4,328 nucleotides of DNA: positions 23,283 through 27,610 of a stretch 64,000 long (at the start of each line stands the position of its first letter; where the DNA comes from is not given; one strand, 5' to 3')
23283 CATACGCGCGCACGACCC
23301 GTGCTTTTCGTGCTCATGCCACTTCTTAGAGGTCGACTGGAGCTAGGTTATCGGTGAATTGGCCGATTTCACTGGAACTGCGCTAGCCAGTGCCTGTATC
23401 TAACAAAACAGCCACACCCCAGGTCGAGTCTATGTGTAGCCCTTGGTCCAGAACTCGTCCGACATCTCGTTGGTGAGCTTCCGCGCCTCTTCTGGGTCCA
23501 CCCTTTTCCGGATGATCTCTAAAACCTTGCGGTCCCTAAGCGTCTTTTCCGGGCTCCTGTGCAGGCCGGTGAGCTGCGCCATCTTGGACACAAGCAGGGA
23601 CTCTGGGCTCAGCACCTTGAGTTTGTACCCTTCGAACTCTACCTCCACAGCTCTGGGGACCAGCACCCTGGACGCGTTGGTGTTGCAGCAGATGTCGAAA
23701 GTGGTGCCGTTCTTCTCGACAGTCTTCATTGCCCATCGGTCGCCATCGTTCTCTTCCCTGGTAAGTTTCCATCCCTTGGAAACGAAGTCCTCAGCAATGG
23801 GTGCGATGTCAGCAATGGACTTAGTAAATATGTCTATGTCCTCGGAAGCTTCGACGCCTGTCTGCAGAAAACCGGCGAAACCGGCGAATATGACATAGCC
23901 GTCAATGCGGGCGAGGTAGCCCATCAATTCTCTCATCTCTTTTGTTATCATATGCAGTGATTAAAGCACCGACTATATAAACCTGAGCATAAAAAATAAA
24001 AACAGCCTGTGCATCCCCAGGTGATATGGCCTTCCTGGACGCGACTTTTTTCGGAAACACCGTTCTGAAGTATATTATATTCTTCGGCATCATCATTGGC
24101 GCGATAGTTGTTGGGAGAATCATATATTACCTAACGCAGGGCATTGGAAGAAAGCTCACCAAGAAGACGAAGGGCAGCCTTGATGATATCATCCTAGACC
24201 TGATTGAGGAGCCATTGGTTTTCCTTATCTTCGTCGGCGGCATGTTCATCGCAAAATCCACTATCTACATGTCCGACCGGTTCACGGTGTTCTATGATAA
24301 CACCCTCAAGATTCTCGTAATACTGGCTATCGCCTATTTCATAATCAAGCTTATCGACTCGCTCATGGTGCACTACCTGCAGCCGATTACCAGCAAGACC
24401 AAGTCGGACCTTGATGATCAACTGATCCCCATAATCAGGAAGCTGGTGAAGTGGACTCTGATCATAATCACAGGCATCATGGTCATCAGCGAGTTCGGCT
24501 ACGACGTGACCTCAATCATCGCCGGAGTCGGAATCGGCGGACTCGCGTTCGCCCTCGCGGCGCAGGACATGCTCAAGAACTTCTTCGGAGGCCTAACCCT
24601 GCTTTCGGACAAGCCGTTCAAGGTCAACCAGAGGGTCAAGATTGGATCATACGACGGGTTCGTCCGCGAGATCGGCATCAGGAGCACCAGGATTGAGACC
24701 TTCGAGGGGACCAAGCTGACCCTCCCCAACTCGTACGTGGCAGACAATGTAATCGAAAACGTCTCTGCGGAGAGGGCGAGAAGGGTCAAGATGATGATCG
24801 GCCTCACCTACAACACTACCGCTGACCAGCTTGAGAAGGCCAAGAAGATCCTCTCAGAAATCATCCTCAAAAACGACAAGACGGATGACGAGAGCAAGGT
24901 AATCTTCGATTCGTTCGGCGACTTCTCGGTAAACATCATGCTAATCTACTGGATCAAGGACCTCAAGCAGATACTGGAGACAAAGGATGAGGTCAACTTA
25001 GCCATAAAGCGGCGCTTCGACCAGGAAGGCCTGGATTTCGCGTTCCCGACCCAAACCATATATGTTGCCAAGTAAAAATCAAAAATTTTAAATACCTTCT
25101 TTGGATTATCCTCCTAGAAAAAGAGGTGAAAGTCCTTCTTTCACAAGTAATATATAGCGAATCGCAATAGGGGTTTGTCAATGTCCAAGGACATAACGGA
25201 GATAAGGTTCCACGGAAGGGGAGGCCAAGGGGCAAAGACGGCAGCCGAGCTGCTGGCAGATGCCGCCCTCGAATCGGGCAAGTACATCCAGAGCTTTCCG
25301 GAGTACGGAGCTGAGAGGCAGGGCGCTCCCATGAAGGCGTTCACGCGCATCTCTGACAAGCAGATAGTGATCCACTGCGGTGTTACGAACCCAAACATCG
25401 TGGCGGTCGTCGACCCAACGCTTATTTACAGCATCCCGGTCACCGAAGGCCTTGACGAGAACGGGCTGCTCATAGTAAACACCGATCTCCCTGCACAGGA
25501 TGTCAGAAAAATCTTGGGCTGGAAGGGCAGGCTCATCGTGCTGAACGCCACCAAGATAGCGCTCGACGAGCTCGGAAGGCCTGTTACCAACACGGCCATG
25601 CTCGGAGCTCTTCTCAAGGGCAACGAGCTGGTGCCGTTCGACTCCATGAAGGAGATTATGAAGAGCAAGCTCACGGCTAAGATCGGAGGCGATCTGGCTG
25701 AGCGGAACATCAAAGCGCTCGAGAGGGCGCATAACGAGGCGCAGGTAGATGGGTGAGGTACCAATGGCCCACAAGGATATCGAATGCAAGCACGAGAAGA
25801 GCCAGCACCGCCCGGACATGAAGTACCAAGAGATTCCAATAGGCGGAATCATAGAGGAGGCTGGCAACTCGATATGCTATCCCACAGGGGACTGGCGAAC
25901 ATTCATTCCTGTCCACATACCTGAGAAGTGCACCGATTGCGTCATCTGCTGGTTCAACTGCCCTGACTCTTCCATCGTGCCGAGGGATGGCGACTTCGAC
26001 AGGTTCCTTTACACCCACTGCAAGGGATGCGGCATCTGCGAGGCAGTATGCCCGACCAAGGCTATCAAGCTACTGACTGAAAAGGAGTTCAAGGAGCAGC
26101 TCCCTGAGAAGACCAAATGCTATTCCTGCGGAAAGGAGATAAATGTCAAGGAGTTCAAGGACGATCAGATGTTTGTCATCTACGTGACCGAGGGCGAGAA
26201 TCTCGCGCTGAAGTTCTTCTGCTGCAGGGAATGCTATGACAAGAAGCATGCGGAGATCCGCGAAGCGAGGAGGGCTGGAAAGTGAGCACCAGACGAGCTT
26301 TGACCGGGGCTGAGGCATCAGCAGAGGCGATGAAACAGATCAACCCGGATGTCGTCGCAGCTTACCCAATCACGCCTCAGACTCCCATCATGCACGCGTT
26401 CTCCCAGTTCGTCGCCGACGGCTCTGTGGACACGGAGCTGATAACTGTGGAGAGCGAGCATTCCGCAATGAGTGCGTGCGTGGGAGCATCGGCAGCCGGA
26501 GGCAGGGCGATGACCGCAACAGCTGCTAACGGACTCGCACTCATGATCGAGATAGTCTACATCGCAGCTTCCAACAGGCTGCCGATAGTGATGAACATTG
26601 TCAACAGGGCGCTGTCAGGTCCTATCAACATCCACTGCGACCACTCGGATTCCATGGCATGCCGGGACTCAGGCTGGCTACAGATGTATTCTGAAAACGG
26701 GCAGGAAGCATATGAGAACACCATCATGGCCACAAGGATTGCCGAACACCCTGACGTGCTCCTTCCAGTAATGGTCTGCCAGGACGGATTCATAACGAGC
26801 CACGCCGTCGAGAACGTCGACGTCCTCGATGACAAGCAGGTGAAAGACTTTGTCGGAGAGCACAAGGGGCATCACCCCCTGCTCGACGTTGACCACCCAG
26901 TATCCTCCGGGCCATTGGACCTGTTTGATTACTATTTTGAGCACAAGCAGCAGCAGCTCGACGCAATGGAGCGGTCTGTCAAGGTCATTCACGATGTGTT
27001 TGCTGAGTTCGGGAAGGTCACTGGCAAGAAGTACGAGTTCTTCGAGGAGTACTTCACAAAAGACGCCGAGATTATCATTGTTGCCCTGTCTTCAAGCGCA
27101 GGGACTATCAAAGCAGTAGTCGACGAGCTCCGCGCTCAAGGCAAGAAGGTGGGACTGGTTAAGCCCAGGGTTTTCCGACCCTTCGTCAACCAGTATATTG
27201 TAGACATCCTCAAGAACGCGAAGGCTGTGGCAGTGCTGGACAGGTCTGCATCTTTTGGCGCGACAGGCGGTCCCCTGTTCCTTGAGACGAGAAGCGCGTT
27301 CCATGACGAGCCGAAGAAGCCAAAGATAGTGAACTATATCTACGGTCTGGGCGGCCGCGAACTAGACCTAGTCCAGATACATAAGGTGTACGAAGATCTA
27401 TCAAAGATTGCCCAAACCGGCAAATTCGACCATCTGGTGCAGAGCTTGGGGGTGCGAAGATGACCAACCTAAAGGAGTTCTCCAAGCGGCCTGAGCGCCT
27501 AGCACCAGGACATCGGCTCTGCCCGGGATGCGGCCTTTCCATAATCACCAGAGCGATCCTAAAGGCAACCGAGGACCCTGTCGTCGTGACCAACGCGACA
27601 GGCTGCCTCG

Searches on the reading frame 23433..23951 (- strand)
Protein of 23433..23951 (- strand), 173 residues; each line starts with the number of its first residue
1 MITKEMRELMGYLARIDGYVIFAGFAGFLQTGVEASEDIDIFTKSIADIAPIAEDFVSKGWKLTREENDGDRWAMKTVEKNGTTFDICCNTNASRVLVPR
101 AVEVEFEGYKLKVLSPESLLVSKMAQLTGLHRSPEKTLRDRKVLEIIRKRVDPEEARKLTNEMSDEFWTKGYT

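Call 16: search_protein_families(library=pfam, proteins=[window:23433-23951:-], max_evalue=0.001)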
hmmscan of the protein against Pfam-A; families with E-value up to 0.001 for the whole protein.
window:23433-23951:- (173 aa): 2 families
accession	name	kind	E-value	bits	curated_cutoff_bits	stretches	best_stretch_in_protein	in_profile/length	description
PF09970.15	DUF2204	-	0.00036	20.6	20.3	1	17-129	18-135/181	Nucleotidyl transferase of unknown function (DUF2204)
PF19502.5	DUF6036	-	0.00076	19.8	23.6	0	2-127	6-107/164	Nucleotidyltransferase of unknown function (DUF6036)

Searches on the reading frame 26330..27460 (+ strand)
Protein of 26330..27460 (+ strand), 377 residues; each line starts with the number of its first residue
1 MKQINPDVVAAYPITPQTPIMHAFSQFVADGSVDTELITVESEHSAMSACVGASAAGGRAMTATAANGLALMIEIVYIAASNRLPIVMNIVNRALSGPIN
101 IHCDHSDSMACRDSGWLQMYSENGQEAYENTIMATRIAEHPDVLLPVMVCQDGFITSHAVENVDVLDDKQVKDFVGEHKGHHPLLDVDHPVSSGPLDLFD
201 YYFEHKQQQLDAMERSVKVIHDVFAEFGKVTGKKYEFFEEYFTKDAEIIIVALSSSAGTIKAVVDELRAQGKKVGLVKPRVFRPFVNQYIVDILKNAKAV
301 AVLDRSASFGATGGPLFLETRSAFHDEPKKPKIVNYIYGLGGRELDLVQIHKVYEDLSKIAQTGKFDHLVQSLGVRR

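Call 64: search_protein_families(library=pfam, proteins=[window:26330-27460:+], max_evalue=0.00001)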
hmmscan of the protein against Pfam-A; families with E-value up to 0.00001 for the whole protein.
window:26330-27460:+ (377 aa): 3 families
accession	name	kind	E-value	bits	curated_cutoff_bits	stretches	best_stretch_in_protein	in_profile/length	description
PF01855.24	POR_N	-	1.7e-77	260.7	27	1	2-223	4-229/231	Pyruvate flavodoxin/ferredoxin oxidoreductase, thiamine diP-bdg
PF17147.9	PFOR_II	-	3.8e-28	98.3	27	1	246-348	1-100/102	Pyruvate:ferredoxin oxidoreductase core domain II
PF02780.25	Transketolase_C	-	4.8e-06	26.9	25.9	1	245-314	9-78/124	Transketolase, C-terminal domain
